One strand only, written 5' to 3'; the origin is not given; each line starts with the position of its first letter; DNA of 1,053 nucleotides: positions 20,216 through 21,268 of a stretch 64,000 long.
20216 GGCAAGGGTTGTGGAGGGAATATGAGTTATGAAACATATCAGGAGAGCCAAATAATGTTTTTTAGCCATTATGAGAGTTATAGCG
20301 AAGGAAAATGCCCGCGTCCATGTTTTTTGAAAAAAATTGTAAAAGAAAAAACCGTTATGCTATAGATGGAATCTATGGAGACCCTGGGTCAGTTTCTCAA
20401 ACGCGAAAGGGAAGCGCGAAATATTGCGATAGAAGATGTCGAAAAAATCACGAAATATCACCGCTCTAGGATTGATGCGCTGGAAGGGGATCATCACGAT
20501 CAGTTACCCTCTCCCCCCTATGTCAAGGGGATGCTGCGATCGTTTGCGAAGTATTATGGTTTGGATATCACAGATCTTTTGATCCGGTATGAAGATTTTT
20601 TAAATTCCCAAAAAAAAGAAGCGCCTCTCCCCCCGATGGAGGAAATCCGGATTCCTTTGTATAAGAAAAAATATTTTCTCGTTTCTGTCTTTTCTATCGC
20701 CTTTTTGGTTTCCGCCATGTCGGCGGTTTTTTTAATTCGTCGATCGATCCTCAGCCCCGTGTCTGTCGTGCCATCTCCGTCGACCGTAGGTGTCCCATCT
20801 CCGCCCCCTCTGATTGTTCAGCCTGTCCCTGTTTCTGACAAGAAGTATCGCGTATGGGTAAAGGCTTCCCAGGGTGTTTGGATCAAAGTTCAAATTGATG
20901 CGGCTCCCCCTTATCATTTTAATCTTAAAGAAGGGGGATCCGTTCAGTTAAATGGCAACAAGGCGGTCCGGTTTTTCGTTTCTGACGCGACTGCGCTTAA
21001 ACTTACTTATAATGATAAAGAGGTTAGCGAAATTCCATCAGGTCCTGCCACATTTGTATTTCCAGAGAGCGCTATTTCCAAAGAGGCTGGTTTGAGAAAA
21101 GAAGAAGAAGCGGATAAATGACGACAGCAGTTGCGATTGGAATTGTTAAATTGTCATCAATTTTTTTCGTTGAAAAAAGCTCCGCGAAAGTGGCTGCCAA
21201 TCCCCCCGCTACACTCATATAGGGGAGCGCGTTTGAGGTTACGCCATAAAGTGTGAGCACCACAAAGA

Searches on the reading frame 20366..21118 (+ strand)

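Call 76: search_protein_families(library=ncbifam, proteins=[window:20366-21118:+], max_evalue=1e-8)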
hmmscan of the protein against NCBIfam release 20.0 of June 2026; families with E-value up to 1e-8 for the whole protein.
window:20366-21118:+ (251 aa): 1 family
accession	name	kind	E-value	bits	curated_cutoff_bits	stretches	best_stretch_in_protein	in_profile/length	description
NF041534.1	rodZ_Strepcoccus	equivalog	2e-11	43.6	375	1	6-76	5-75/275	cytoskeleton protein RodZ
